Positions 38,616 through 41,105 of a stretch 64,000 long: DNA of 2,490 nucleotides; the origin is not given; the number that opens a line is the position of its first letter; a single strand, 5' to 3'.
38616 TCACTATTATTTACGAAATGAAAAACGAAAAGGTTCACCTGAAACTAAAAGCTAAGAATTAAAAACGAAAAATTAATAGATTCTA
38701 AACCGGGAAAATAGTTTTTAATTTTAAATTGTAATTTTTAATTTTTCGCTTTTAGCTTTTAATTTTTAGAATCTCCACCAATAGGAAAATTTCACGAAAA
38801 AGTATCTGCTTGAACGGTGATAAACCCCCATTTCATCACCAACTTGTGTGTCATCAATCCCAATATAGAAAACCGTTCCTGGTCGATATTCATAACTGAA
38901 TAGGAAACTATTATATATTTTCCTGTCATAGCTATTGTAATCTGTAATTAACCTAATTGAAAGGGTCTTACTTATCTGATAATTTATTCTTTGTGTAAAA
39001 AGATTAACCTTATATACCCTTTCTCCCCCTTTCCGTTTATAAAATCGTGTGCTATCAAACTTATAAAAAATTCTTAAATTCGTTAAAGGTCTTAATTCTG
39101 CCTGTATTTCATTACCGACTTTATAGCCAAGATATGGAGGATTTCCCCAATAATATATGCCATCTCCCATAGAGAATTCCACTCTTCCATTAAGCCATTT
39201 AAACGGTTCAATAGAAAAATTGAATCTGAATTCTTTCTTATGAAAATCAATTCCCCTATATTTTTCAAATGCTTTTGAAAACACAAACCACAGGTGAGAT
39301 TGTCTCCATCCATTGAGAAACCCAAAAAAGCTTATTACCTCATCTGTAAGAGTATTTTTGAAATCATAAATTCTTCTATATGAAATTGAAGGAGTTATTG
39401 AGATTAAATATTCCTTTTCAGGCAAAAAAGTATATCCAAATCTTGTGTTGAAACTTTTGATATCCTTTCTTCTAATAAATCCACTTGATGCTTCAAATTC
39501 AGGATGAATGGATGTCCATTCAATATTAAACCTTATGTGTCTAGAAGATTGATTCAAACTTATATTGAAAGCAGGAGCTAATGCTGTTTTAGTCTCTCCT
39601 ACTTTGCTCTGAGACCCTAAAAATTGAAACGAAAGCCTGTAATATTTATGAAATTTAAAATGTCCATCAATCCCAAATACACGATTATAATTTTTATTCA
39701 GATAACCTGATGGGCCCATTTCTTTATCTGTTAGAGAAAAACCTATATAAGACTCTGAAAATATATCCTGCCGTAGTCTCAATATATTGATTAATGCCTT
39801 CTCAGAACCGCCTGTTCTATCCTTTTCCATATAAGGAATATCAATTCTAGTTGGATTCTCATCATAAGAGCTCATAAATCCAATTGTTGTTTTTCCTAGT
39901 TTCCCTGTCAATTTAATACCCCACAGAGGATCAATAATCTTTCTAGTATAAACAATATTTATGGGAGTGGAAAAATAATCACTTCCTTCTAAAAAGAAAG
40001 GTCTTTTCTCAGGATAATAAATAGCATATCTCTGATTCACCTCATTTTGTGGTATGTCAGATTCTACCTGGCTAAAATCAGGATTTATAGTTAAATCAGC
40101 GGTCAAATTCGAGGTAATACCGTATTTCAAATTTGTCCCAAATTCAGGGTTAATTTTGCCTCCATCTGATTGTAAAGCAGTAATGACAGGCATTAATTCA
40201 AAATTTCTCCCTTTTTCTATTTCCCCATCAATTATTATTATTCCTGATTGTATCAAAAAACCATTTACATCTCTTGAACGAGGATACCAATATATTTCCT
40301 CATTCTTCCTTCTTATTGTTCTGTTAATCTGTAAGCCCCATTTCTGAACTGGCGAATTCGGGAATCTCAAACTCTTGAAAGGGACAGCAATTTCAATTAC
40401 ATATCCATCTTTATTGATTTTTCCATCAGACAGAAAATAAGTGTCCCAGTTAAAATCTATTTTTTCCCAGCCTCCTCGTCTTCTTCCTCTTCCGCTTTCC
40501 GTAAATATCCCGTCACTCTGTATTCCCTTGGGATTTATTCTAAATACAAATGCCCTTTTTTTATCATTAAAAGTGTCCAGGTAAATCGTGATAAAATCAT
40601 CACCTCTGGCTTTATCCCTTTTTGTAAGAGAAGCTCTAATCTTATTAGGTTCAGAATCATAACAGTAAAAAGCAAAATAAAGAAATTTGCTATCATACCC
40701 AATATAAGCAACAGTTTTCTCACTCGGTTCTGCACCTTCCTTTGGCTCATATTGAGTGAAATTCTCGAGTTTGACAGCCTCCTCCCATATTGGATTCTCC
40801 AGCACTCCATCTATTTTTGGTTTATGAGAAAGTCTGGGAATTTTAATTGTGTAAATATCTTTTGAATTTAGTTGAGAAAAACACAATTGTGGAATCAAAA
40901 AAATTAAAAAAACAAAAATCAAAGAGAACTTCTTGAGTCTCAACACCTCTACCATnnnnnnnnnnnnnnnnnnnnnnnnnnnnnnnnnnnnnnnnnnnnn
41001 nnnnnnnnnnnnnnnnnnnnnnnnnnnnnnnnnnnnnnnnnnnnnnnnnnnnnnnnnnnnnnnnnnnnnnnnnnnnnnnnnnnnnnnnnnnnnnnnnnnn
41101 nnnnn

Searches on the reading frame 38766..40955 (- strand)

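Call 3: search_protein_families(library=pfam, proteins=[window:38766-40955:-], max_evalue=1)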
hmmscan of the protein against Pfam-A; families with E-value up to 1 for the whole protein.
window:38766-40955:- (729 aa): 2 families
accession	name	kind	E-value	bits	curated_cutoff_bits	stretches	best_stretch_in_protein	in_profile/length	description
PF19313.5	DUF5916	-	2.7e-16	59.9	22.6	1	267-340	23-94/572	Domain of unknown function (DUF5916)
PF06452.16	CBM9_1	-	9.4e-05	22.8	23.4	1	48-209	1-145/185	Carbohydrate family 9 binding domain-like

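Call 4: search_protein_families(library=ncbifam, proteins=[window:38766-40955:-], max_evalue=1)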
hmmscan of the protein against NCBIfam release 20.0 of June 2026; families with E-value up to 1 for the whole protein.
window:38766-40955:- (729 aa): 0 families
